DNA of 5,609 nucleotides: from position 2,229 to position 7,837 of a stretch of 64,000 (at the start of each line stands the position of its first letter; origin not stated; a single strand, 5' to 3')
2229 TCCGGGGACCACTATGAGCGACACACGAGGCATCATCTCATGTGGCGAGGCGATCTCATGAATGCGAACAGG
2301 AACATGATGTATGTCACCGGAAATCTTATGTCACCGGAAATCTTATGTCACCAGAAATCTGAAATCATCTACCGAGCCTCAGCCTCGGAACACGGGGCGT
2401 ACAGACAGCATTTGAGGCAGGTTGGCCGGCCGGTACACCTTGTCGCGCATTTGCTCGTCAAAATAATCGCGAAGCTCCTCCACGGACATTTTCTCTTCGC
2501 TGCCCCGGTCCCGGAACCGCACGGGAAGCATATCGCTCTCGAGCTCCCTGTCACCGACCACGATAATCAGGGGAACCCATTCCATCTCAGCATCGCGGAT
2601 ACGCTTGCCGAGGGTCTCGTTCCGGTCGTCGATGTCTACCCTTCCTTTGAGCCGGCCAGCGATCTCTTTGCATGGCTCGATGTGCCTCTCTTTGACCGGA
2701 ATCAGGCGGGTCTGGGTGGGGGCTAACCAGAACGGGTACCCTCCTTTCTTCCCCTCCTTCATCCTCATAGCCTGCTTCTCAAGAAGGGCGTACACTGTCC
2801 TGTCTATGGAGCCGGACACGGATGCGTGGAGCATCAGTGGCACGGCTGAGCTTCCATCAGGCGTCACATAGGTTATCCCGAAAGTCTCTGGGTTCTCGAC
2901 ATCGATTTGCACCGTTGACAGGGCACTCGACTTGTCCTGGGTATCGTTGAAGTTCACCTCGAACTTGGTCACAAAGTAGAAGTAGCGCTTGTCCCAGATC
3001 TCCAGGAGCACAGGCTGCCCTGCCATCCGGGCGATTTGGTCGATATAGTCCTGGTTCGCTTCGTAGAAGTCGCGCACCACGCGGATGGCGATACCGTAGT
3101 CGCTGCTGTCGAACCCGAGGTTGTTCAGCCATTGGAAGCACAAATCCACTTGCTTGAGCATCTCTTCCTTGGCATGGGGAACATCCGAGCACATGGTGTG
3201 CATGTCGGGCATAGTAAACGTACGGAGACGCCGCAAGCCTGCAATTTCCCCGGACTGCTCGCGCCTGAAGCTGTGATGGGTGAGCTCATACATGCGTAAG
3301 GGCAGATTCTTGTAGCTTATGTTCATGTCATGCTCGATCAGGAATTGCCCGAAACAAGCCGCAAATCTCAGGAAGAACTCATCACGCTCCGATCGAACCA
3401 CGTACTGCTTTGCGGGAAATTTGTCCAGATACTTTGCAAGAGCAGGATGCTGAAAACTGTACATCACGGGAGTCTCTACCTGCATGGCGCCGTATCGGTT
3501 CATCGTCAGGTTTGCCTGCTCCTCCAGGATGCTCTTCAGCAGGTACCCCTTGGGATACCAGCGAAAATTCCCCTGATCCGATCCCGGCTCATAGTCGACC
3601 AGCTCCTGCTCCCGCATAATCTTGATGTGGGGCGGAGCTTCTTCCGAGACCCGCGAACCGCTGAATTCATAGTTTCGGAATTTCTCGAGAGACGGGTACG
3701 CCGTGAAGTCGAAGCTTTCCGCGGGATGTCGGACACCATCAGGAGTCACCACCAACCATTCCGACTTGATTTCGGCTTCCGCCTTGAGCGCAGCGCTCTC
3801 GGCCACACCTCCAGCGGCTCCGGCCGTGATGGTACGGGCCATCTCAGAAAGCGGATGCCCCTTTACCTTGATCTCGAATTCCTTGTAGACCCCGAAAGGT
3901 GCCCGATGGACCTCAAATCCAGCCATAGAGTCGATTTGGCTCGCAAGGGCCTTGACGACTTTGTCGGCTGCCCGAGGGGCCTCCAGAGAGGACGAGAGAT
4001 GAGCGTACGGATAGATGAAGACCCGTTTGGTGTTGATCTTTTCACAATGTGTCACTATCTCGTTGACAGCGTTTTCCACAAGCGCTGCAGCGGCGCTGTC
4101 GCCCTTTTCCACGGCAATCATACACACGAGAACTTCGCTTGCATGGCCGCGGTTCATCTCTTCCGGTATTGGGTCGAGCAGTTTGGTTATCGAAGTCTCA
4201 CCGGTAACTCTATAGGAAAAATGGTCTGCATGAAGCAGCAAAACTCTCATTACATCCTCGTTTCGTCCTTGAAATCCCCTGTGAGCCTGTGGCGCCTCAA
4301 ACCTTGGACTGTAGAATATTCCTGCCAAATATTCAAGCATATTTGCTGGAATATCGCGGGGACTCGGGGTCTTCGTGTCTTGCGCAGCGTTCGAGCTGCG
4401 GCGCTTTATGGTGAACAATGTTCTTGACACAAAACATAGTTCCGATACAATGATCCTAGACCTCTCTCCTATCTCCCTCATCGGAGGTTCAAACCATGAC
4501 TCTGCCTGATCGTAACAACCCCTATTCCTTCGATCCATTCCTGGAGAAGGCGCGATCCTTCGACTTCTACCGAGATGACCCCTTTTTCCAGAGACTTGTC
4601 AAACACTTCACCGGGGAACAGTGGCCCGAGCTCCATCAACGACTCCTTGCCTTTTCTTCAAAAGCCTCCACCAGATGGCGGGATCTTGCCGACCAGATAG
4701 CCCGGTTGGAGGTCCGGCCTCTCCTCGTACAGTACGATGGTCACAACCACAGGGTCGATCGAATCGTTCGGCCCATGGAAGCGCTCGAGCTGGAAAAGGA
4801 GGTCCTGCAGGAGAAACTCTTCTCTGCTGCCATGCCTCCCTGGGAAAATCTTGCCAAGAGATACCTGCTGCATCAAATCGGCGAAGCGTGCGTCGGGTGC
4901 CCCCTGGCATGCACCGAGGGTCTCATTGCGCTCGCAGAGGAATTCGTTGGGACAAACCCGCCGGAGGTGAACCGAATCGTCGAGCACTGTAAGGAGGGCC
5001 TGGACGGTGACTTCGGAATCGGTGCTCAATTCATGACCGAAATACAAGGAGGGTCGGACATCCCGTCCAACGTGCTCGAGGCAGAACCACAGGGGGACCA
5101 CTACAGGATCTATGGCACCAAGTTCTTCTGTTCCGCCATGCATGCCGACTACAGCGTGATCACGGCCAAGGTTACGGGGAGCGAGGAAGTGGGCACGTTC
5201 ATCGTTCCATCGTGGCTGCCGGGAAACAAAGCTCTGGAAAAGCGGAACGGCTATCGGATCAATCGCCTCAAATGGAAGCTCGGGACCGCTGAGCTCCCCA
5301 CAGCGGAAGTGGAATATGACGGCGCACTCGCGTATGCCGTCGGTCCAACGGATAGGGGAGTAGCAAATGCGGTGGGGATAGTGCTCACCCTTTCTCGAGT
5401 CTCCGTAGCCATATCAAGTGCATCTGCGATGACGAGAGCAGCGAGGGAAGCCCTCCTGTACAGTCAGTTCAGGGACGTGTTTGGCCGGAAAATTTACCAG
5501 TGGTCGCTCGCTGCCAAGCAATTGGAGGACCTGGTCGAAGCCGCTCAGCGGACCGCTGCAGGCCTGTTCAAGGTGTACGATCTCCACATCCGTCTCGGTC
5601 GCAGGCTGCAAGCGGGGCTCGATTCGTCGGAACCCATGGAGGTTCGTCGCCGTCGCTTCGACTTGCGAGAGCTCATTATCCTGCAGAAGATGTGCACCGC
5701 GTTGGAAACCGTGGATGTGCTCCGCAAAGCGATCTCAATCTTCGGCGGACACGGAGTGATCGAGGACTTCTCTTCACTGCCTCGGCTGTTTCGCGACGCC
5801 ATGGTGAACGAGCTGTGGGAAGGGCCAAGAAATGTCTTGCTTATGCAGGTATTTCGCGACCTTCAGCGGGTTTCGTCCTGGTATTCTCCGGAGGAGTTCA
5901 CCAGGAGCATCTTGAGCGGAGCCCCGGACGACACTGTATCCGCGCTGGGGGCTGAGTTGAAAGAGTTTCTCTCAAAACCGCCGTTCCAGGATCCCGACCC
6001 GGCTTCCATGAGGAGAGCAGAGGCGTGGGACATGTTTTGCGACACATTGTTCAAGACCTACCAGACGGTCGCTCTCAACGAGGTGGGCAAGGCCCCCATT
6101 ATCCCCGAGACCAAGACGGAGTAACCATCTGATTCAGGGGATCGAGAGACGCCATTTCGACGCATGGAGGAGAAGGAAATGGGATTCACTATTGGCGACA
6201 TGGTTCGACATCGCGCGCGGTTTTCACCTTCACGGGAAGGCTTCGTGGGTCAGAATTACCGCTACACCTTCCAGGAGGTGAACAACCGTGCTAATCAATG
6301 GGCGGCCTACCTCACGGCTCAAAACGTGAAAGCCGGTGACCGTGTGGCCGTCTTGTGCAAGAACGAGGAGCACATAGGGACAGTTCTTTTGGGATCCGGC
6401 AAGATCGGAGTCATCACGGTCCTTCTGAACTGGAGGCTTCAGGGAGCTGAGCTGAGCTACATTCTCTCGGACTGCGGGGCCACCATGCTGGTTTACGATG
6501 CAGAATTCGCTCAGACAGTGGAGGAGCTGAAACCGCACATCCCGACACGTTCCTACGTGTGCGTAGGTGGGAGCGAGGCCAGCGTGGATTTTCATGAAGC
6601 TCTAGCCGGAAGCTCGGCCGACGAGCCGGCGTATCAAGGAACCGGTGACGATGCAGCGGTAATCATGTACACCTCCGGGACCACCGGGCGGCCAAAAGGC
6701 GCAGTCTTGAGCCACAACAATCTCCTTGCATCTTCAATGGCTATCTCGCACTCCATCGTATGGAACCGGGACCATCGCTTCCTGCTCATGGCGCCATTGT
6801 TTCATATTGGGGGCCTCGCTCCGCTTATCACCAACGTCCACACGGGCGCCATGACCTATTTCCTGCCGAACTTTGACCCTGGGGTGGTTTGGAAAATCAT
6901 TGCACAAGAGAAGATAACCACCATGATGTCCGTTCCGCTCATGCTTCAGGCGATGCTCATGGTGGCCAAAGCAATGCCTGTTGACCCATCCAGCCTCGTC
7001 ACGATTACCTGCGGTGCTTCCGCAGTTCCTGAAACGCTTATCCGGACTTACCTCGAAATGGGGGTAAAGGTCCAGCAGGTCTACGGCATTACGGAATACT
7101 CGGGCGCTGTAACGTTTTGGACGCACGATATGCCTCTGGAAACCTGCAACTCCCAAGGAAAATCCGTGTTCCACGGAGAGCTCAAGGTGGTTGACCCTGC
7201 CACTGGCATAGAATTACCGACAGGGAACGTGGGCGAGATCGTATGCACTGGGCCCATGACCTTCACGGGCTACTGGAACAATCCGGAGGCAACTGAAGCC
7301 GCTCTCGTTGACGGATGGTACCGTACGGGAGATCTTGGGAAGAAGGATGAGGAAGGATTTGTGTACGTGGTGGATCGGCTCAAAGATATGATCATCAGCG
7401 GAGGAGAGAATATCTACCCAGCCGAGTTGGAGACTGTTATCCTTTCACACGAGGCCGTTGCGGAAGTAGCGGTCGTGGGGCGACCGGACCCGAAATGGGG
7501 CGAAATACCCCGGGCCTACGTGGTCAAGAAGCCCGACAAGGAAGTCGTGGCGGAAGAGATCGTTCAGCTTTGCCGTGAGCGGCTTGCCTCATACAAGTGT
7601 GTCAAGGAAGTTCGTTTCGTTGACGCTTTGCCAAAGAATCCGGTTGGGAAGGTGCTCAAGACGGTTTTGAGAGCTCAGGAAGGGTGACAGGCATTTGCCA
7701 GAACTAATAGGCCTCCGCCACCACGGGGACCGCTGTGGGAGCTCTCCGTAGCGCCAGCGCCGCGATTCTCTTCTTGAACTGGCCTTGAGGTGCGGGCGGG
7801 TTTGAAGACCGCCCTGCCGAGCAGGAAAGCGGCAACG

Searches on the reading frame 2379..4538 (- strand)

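Call 47: search_protein_families(library=pfam, proteins=[window:2379-4538:-], max_evalue=0.00001)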
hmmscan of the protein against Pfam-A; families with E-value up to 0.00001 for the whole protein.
window:2379-4538:- (719 aa): 3 families
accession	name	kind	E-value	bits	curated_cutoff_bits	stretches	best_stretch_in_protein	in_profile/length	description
PF08915.16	tRNA-Thr_ED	-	5.5e-40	137.1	30.2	1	97-237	1-137/137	Archaea-specific editing domain of threonyl-tRNA synthetase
PF03129.25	HGTP_anticodon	-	4.1e-20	72.2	21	1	611-695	3-93/94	Anticodon binding domain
PF00587.30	tRNA-synt_2b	-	5.5e-19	69.4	29.3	1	380-588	2-178/179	tRNA synthetase class II core domain (G, H, P, S and T)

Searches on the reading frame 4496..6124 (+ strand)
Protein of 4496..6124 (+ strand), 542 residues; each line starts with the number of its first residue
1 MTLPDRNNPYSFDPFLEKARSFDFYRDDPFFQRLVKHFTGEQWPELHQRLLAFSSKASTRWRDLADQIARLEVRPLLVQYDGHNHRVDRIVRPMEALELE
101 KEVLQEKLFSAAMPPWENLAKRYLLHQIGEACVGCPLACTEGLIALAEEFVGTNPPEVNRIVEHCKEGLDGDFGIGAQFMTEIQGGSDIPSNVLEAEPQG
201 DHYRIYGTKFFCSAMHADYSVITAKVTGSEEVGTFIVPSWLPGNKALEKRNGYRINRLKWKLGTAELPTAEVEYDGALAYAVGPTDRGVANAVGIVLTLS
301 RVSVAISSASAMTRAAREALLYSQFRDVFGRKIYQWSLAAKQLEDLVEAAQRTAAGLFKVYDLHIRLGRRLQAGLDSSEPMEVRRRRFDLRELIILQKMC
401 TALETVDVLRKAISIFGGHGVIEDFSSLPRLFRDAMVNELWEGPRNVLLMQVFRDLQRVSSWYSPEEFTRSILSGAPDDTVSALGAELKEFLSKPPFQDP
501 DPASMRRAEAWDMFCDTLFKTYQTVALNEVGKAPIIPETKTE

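Call 47: search_protein_families(library=pfam, proteins=[window:4496-6124:+], max_evalue=0.00001)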
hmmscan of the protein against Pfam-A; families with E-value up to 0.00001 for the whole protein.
window:4496-6124:+ (542 aa): 3 families
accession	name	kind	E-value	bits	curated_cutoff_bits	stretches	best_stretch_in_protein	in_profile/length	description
PF00441.29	Acyl-CoA_dh_1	-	5e-15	56.4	22.4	1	287-455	2-148/150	Acyl-CoA dehydrogenase, C-terminal domain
PF02770.24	Acyl-CoA_dh_M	-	5.6e-09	36.5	33.3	1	178-275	2-95/97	Acyl-CoA dehydrogenase, middle domain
PF22924.1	ACOX_C_alpha1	-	1.4e-06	28.6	27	1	297-456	4-168/169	Acyl-CoA oxidase, C-alpha1 domain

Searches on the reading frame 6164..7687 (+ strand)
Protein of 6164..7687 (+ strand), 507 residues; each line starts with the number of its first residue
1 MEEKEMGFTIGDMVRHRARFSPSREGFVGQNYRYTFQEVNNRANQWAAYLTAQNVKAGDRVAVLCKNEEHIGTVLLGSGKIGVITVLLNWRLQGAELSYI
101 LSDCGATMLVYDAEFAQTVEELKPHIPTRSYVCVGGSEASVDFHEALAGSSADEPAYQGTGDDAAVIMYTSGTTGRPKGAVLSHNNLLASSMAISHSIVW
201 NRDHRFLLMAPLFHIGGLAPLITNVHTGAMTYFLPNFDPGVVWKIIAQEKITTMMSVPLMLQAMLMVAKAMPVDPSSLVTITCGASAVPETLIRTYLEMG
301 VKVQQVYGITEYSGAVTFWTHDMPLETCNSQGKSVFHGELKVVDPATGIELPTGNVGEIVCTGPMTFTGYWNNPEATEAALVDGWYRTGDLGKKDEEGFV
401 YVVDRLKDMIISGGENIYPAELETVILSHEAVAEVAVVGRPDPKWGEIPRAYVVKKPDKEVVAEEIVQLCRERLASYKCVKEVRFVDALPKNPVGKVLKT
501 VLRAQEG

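Call 47: search_protein_families(library=pfam, proteins=[window:6164-7687:+], max_evalue=0.00001)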
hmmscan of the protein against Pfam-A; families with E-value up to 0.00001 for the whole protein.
window:6164-7687:+ (507 aa): 2 families
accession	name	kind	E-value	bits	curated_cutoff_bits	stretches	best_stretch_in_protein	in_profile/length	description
PF00501.34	AMP-binding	-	1e-80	271.8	29.9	1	15-371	2-384/384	AMP-binding enzyme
PF13193.12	AMP-binding_C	-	2.7e-24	86.3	24.5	1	421-496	1-76/76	AMP-binding enzyme C-terminal domain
